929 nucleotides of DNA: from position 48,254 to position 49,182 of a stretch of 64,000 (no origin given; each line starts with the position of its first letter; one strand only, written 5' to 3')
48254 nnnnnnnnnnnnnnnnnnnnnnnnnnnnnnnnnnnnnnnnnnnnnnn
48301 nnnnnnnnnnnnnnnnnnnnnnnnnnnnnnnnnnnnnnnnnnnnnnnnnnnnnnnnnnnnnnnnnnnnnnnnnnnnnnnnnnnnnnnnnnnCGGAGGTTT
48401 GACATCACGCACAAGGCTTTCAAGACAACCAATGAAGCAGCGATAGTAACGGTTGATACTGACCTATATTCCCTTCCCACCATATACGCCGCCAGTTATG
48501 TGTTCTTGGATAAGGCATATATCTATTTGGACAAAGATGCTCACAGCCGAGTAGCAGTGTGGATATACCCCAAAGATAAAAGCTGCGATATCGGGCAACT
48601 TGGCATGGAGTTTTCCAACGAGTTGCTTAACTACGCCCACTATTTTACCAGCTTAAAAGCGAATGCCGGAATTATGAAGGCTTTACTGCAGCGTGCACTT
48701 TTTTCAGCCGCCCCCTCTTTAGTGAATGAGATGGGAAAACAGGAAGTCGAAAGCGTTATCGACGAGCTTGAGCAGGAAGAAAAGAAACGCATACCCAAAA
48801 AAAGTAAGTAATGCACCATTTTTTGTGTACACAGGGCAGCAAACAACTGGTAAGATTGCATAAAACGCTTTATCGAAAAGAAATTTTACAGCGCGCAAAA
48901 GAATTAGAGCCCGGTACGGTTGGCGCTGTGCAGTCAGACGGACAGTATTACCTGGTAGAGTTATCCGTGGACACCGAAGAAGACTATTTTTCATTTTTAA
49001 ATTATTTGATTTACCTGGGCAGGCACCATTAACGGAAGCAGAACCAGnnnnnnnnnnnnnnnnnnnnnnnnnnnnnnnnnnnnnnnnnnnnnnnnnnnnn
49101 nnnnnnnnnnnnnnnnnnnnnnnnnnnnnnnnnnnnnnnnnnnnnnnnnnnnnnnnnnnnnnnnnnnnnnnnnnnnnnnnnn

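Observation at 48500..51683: Radical SAM/SPASM operon with coupled small ORFs and a Cys/Gly-tailed downstream protein: candidate peptide-modification (RiPP-like) system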

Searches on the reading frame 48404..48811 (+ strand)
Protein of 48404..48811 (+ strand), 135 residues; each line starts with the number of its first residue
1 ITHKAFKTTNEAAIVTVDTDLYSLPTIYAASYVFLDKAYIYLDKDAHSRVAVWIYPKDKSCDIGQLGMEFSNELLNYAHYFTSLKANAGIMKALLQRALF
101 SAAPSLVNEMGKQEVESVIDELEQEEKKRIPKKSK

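Call 64: search_protein_families(library=padloc, proteins=[window:48404-48811:+], max_evalue=0.01)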
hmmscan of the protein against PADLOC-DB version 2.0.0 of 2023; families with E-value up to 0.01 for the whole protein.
window:48404-48811:+ (135 aa): 0 families

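Call 81: search_protein_families(library=ncbifam, proteins=[window:48404-48811:+], max_evalue=0.001)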
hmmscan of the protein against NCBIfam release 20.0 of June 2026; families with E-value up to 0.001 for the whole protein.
window:48404-48811:+ (135 aa): 1 family
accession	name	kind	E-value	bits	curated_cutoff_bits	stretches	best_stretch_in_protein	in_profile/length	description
TIGR03976.1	chp_LLNDYxLRE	equivalog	9.8e-08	32.3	50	1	17-101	1-86/90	His-Xaa-Ser system protein HxsD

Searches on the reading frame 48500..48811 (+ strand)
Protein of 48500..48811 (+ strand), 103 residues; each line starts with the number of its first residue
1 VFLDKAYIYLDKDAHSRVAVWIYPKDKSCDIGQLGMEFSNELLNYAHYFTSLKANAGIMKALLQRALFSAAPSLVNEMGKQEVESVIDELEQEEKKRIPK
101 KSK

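Call 3: search_protein_families(library=ncbifam, proteins=[window:48500-48811:+], max_evalue=1)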
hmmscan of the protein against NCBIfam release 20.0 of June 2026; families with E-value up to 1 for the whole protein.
window:48500-48811:+ (103 aa): 1 family
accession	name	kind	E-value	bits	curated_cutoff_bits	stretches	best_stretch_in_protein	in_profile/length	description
TIGR03976.1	chp_LLNDYxLRE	equivalog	0.018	15.4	50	1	2-70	18-87/90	His-Xaa-Ser system protein HxsD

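Call 4: search_protein_families(library=pfam, proteins=[window:48500-48811:+], max_evalue=1)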
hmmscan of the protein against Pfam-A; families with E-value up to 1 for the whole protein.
window:48500-48811:+ (103 aa): 0 families

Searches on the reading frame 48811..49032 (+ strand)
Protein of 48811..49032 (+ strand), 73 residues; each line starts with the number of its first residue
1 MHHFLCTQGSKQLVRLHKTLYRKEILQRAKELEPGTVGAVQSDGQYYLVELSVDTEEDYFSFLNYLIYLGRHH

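Call 3: search_protein_families(library=ncbifam, proteins=[window:48811-49032:+], max_evalue=1)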
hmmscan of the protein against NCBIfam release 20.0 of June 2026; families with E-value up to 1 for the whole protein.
window:48811-49032:+ (73 aa): 1 family
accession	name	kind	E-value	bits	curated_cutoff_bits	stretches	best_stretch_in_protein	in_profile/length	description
NF038315.1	HxsD_rel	equivalog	0.011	15.9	41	1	14-67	1-58/62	HxsD-like protein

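Call 4: search_protein_families(library=pfam, proteins=[window:48811-49032:+], max_evalue=1)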
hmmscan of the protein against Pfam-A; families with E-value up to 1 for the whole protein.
window:48811-49032:+ (73 aa): 2 families
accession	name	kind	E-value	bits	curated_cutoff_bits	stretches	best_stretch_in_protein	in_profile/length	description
PF17785.7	PUA_3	-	0.027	14.7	22.6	1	8-46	6-45/64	PUA-like domain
PF13145.12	Rotamase_2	-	0.051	14.8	27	1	19-52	72-106/121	PPIC-type PPIASE domain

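Call 64: search_protein_families(library=padloc, proteins=[window:48811-49032:+], max_evalue=0.01)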
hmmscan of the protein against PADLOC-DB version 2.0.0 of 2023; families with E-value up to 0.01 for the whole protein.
window:48811-49032:+ (73 aa): 0 families

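Call 86: list_cluster_members(proteins=[window:48500-48808:+, window:48404-48808:+, window:48811-49029:+, window:50910-51680:+, window:51726-52586:-, window:47999-48388:+])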
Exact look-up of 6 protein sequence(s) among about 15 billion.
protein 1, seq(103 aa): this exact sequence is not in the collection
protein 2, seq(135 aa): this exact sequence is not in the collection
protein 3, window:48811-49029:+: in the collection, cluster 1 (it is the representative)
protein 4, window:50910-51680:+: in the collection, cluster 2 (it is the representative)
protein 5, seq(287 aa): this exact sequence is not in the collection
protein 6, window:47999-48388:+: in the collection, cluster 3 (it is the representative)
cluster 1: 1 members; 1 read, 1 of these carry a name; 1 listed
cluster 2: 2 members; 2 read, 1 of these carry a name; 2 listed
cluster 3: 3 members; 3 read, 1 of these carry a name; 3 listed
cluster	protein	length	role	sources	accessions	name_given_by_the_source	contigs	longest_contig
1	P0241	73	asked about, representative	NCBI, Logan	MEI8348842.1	MAG: hypothetical protein WCI77_01695 [Candidatus Omnitrophota bacterium]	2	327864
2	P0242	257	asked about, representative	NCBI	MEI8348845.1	MAG: hypothetical protein WCI77_01710 [Candidatus Omnitrophota bacterium]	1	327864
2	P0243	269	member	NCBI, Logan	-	-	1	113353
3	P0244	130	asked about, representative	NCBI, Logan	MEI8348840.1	MAG: hypothetical protein WCI77_01685 [Candidatus Omnitrophota bacterium]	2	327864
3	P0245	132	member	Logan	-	-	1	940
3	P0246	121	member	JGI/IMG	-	-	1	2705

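Call 91: predict_structure(protein=window:48811-49029:+)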
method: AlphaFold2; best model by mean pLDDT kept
length: 73 residues; sequences in the alignment: 1
mean_pLDDT: 56.5   pTM: 0.46
mean pLDDT of the five models: 56.5, 54.3, 51.5, 50.6, 43.7
residues with pLDDT >= 90: 0; 70-90: 20; 50-70: 25; < 50: 28
segments of 3 or more residues with pLDDT < 50: 1-20, 57-62
pLDDT, mean of each block of 10 residues (from residue 1): 31 40 67 75 71 54 57 54
secondary structure, 60 per line:
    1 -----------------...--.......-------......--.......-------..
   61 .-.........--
elements in order: H23-29 E37-42 E45-51 E63-71
